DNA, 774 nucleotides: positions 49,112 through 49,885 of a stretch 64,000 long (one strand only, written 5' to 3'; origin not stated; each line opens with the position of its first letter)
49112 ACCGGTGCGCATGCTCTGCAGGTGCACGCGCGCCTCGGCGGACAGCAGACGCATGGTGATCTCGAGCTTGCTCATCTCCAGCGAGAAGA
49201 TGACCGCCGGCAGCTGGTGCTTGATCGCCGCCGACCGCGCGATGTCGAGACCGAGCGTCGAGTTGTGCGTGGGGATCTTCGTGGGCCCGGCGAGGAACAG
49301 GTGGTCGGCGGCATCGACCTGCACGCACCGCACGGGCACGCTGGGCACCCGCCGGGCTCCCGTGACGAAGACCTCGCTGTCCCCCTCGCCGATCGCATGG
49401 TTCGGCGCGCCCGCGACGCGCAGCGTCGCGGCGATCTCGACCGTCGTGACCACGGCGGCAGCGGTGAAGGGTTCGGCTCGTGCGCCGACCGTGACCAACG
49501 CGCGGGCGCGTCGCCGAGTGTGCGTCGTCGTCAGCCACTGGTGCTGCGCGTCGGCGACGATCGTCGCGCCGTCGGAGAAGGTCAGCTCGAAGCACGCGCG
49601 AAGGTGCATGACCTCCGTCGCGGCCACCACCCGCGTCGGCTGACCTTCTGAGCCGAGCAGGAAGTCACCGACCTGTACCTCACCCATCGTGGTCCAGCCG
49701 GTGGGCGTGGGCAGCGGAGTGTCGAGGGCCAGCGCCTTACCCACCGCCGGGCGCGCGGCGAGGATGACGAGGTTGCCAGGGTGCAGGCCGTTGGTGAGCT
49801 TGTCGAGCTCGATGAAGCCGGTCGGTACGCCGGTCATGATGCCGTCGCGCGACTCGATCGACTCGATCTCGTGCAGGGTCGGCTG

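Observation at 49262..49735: DnaB mini-intein (158 aa) inserted in the Walker A P-loop, beginning with Ala rather than Cys/Ser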

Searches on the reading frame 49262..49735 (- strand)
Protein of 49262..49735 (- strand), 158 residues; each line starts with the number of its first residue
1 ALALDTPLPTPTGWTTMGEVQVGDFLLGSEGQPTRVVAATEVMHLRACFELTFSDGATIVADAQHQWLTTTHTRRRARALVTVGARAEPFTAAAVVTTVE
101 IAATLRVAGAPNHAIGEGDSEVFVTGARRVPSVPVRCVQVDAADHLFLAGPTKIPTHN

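Call 5: search_protein_families(library=pfam, proteins=[window:49262-49735:-], max_evalue=0.1)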
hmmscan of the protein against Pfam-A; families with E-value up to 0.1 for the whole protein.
window:49262-49735:- (158 aa): 0 families

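Call 6: search_solved_structures(query=window:49262-49735:-, max_evalue=1, show_alignments=3)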
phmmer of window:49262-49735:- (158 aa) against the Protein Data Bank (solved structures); distinct sequences matched with E-value up to 1: 5.
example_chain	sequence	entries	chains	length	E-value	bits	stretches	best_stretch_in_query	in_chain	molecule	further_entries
6bs8_A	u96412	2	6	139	7.1e-41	142.8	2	1-76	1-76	Replicative DNA helicase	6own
6rix_A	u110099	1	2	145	3.1e-39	137.5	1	1-158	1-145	Replicative DNA helicase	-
6riy_A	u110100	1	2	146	1.7e-38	135.1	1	1-157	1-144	Replicative DNA helicase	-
6riz_A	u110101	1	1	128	7.5e-05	25.9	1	1-72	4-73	gp41-1 intein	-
6qaz_A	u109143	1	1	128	0.003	20.7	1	1-72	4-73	cyanophage-like gp41-1 intein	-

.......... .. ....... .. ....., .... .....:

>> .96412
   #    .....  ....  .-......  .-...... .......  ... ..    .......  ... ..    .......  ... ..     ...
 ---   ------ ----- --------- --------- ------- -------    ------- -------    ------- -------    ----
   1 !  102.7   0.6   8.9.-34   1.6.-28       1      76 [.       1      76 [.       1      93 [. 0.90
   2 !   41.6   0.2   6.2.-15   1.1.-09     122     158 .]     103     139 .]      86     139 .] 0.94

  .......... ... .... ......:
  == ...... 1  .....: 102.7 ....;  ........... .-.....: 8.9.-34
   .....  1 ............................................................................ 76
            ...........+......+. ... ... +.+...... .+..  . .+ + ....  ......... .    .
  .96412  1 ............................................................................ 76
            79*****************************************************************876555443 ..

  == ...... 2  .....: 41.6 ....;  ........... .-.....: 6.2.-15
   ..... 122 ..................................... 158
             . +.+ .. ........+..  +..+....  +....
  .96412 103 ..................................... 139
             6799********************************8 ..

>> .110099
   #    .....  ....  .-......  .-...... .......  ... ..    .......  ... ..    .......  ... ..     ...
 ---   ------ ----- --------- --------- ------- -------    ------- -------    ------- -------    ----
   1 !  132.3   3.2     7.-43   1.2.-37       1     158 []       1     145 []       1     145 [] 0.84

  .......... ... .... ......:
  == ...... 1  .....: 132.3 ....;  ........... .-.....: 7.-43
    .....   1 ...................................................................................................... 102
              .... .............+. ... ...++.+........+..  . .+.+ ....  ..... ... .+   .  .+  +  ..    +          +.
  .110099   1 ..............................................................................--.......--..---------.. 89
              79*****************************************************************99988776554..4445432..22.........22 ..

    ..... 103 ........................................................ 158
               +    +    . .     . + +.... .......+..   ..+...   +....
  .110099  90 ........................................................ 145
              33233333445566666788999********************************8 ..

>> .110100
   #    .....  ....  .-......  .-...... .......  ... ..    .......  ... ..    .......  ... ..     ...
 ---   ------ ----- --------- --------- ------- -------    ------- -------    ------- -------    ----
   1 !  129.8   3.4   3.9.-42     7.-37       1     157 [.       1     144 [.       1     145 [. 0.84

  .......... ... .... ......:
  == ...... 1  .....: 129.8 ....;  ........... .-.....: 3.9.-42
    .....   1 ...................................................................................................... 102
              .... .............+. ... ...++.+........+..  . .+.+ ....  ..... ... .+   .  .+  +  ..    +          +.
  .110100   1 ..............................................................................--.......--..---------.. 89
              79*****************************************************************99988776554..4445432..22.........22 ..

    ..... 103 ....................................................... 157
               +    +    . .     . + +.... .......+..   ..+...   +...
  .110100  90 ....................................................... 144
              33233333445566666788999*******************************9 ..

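Call 7: find_homologous_proteins(query=window:49262-49735:-, max_evalue=0.00001)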
Query window:49262-49735:- (158 aa): 199 proteins with E <= 0.00001 among 1158 candidates; the best 120 are listed.
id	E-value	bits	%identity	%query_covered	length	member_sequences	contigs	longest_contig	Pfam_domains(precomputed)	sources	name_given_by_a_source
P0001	7.7e-37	144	48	100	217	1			-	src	-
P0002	4.8e-35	139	51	100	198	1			PF03796.22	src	-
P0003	5.5e-35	138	50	100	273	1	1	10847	PF03796.22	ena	-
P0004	1.6e-34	137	57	73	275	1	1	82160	PF03796.22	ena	-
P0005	2.9e-34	136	48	100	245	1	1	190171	PF03796.22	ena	-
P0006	4.1e-34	136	53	99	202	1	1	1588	-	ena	-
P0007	3.7e-33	132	46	100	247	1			PF03796.22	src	-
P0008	1.8e-31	127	58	73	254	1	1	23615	PF03796.22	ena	-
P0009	1.9e-31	127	49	100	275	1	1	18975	PF03796.22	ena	-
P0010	5.5e-31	125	81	42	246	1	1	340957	PF03796.22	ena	-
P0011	5.8e-31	125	61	66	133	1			-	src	-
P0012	8.8e-31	125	50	98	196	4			PF03796.22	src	-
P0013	1.8e-30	124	70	53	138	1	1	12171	-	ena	-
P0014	3.3e-30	123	58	73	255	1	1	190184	PF03796.22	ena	-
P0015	4.0e-30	123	58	73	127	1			-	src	-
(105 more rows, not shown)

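Call 8: search_dna_similar(query=window:49262-49735:-, collection=phages, mode=protein, max_rows=25)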
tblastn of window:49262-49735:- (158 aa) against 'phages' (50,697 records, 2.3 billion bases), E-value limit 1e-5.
Records with a match: 387; places in all: 394; records where one place covers at least 80% of the query: 0.
Best place of each record, by identity: 60-80% 3; <60% 384.
By first word of the organism name: Mycobacterium 299; Escherichia 16; Gordonia 13; Klebsiella 11; Vibrio 8; Bacteroides 6; Microbacterium 5; Clavibacter 4; Pseudomonas 4; Rhodobacter 4; and 15 more.
By host as written in the record: Mycobacterium smegmatis mc2 155 229; Mycobacterium smegmatis mc#155 34; - 12; Gordonia terrae 3612 11; Mycobacterium smegmatis mc2155 11; Mycobacterium sp. 9; Vibrio cholerae 7; Escherichia coli 6; and 45 more.
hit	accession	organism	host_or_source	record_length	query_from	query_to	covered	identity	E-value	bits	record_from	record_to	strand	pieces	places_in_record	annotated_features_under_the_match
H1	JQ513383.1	Klebsiella phage vB_KleM_RaK2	Klebsiella sp.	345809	1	158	68%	43.9%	1e-11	117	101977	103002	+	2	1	large terminase protein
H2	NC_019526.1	Klebsiella phage vB_KleM_RaK2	Klebsiella sp.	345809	1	158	68%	43.9%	1e-11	117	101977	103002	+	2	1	terminase large subunit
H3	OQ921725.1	Streptomyces phage Frankenweenie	Streptomyces scabiei RL-34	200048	1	67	42%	61.2%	6e-22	97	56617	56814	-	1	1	79: exonuclease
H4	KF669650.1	Clavibacter phage CN1A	Clavibacter michiganensis CN18-4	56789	2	67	42%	62.1%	4e-19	88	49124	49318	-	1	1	terminase large subunit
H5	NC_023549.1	Clavibacter phage CN1A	Clavibacter michiganensis CN18-4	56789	2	67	42%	62.1%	4e-19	88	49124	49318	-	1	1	exonuclease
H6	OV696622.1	Brevibacterium phage Rousseau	French washed-rind cheese surface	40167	1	67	42%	59.7%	4e-24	102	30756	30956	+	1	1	DnaB-like replicative helicase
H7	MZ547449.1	Acidovorax phage ACF1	Acidovorax citrulli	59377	2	67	42%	59.1%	2e-18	87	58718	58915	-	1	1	terminase large subunit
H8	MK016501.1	Mycobacterium phage Nebkiss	Mycobacterium smegmatis mc2 155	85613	1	67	42%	58.2%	5e-19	88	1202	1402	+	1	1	2: terminase large subunit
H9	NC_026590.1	Mycobacterium phage Gaia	Mycobacterium smegmatis mc2 155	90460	1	67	42%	58.2%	5e-19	88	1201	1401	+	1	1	2: exonuclease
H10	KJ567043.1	Mycobacterium phage Gaia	Mycobacterium smegmatis mc2 155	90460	1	67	42%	58.2%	5e-19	88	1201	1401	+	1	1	2: terminase large subunit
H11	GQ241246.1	Clavibacter phage CMP1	Clavibacter michiganensis subsp. ...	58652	2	67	42%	56.1%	4e-16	80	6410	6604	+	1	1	putative large subunit terminase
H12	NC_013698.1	Clavibacter phage CMP1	Clavibacter michiganensis subsp. ...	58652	2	67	42%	56.1%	4e-16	80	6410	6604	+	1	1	exonuclease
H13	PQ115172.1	Mycobacterium phage Maddy2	Mycobacterium sp. Elmwood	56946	1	67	42%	53.7%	5e-15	77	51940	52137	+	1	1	terminase large subunit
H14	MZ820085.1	Mycobacterium phage ScoobyDoobyDoo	Mycobacterium smegmatis mc2 155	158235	1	67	42%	52.2%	1e-15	78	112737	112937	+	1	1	195: HNH endonuclease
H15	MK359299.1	Mycobacterium phage Petp2012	Mycobacterium smegmatis mc2 155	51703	2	67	42%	51.5%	6e-14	74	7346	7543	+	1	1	13: terminase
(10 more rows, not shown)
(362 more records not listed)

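Call 16: find_related_loci(query=window:49262-49735:-, collection=genome_contigs, flank=2500)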
Query window:49262-49735:- (158 aa) in genome_contigs; peptide patterns used: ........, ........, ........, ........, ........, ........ (x = any residue, [..] = any of these).
600 stretches matched a pattern (row limit reached: there are more); 382 encode a relative of the query (tblastn E <= 1e-3); the best 80 are kept; 80 distinct loci.
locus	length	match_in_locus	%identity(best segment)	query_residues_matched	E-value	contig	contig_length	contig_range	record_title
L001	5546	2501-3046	58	1-158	6e-53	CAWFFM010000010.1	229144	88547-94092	MAG: uncultured Actinomycetota bacterium isolate MFD00822.bin.1.227 genome assembly, contig: contig_97933, whole genome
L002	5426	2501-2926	60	1-158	6e-52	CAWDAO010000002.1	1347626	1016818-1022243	MAG: uncultured Actinomycetota bacterium isolate MFD01721.bin.2.228 genome assembly, contig: contig_19010, whole genome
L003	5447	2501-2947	60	1-158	2e-51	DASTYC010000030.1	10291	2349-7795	MAG TPA_asm: Streptosporangiaceae bacterium isolate SMAG_U2431 k141_857310, whole genome shotgun sequence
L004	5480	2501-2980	60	1-158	3e-50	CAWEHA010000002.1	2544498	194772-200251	MAG: uncultured Actinomycetota bacterium isolate MFD04935.bin.1.162 genome assembly, contig: contig_1637, whole genome s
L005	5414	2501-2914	61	1-158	2e-50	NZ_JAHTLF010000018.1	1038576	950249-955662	Nocardioides carbamazepini strain CBZ_1 NODE_2_length_1038672_cov_16.593218, whole genome shotgun sequence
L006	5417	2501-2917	59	1-158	4e-50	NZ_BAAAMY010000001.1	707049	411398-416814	Nocardioides lentus strain JCM 14046 sequence01, whole genome shotgun sequence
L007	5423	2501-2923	59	1-158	5e-49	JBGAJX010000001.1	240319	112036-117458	MAG: Marmoricola sp. isolate MAG_AAO_H125.61 AAOH125-61_opera_contig_256, whole genome shotgun sequence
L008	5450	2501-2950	56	1-158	7e-48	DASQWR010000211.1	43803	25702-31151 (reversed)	MAG TPA_asm: Pseudonocardiaceae bacterium isolate SMAG_U11018 k141_55245, whole genome shotgun sequence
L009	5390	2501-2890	53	1-158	8e-47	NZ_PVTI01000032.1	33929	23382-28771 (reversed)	Knoellia remsis strain ATCC BAA-1496 Ga0104721_132, whole genome shotgun sequence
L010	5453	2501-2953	56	1-158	1e-46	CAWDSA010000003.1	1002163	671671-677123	MAG: uncultured Actinomycetota bacterium isolate MFD04935.bin.1.141 genome assembly, contig: contig_278, whole genome sh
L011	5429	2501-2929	58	1-158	2e-46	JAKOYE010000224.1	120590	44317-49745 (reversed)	MAG: Actinomycetes bacterium isolate USOA5_maxbin.032 k201_447518, whole genome shotgun sequence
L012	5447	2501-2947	54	1-158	7e-46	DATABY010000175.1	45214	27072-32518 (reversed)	MAG TPA_asm: Nocardioidaceae bacterium isolate SMAG_U6710 k141_2381439, whole genome shotgun sequence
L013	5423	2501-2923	57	1-158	8e-46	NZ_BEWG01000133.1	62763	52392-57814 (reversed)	Mycobacterium sp. shizuoka-1 scaffold_sequence133, whole genome shotgun sequence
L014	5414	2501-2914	52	1-158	8e-46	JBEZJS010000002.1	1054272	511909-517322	Mycobacterium sp. NPDC049093 NPDC049093_31_E11.ctg-0002, whole genome shotgun sequence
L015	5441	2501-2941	53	1-158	1e-45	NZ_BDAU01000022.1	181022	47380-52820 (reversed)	Nocardia amikacinitolerans NBRC 108937, whole genome shotgun sequence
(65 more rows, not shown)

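Call 22: search_protein_families(library=ncbifam, proteins=[window:49262-49735:-], max_evalue=0.01)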
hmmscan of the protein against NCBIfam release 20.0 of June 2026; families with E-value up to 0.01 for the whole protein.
window:49262-49735:- (158 aa): 1 family
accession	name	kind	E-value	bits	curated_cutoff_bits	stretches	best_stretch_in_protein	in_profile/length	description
NF038136.1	rSAM_Rv_intein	exception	7.1e-05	21.8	700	1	13-95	88-176/574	intein-containing Rv2578c family radical SAM protein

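Call 41: get_annotated_region(hit=H6, flank=1500)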
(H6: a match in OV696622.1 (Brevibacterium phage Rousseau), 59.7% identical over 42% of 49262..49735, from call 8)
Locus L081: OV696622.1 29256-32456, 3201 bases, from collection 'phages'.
description: Brevibacterium phage Rousseau genome assembly, complete genome: monopartite.
organism: Brevibacterium phage Rousseau (NCBI taxid 2891957)
taxonomy: Viruses; Duplodnaviria; Heunggongvirae; Uroviricota; Caudoviricetes
host: -; source: French washed-rind cheese surface; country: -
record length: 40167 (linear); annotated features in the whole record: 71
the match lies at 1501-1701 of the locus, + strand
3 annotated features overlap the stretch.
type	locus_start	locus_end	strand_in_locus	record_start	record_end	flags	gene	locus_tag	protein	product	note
CDS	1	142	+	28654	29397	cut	-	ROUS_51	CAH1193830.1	S-adenosylmethionine-dependent methyltransferase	-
CDS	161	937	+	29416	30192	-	-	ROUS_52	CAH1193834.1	Replication initiation protein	-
CDS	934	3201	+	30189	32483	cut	-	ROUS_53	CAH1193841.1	DnaB-like replicative helicase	-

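Call 43: predict_structure(alignment_id=A1)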
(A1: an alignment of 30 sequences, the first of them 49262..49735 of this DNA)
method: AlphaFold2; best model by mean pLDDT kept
length: 158 residues; sequences in the alignment: 30
mean_pLDDT: 72.5   pTM: 0.57
mean pLDDT of the five models: 72.5, 72.4, 71.3, 68.6, 68.1
residues with pLDDT >= 90: 10; 70-90: 84; 50-70: 50; < 50: 14
segments of 3 or more residues with pLDDT < 50: 1-3, 149-158
pLDDT, mean of each block of 10 residues (from residue 1): 63 81 78 75 76 84 85 64 67 82 82 74 88 64 54 36
secondary structure, 60 per line:
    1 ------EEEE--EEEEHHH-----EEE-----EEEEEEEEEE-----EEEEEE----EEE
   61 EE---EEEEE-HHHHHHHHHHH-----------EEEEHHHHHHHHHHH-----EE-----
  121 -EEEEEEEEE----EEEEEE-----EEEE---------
elements in order: E7-10 E13-16 E25-27 E33-42 E48-53 E58-62 E66-70 H72-82 E94-97 H98-108 E122-130 E135-140 E146-149

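Call 45: fold_search(model_id=the predicted structure, library=pdb)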
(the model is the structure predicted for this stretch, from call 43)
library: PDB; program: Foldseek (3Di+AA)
matches with E <= 10: 289; with E <= 0.001: 10
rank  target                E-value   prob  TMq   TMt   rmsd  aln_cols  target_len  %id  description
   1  6bs8_A                5.7e-11  1.00  0.43  0.52   8.3       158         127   48  The class 3 DnaB intein from Mycobacterium smegmatis (released 2018-11-21)
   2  6bs8_B                1.8e-10  1.00  0.43  0.51   8.1       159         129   48  The class 3 DnaB intein from Mycobacterium smegmatis (released 2018-11-21)
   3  6bs8_C                2.0e-10  1.00  0.42  0.51   8.3       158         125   48  The class 3 DnaB intein from Mycobacterium smegmatis (released 2018-11-21)
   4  6riy_B                2.0e-10  1.00  0.40  0.47   7.9       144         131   49  Crystal structure of MchDnaB-1 intein (N145AA) (released 2020-05-13)
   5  6riy_A                3.2e-10  1.00  0.39  0.46   8.7       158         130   50  Crystal structure of MchDnaB-1 intein (N145AA) (released 2020-05-13)
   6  6rix_B                3.8e-10  1.00  0.40  0.47   8.8       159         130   50  Crystal structure of MchDnaB-1 intein (released 2020-05-13)
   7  6rix_A                5.2e-10  1.00  0.40  0.46   8.9       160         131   50  Crystal structure of MchDnaB-1 intein (released 2020-05-13)
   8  6riz                  8.0e-05  1.00  0.37  0.44   7.5       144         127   15  Crystal structure of gp41-1 intein (C1A, F65W, D107C) (released 2020-04-29)
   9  6qaz                  1.3e-04  1.00  0.36  0.43   9.0       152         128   14  Crystal structure of gp41-1 intein (released 2019-11-13)
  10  1at0                  4.1e-04  1.00  0.35  0.38   8.8       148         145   13  17-kDA fragment of hedgehog C-terminal autoprocessing domain (released 1997-11-12)
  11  6tyy                  2.1e-03  1.00  0.36  0.38   8.7       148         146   12  Hedgehog autoprocessing mutant D46H (released 2019-11-20)
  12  4kl5_B                3.4e-03  1.00  0.38  0.41   9.8       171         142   13  Crystal structure of NpuDnaE intein (released 2013-09-04)
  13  4gig                  3.7e-03  0.97  0.29  0.28  13.2       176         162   13  crystal structure of T69A mutant of trapped Dnae intein precursor (released 2013-03-06)
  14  2lwy_MODEL_1_A        4.6e-03  1.00  0.38  0.42   8.7       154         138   14  Solution Structure of Bacterial Intein-Like domain from Clostridium thermocellum (released 2013-05-08)
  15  4kl5_A                6.8e-03  1.00  0.38  0.42   9.7       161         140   14  Crystal structure of NpuDnaE intein (released 2013-09-04)
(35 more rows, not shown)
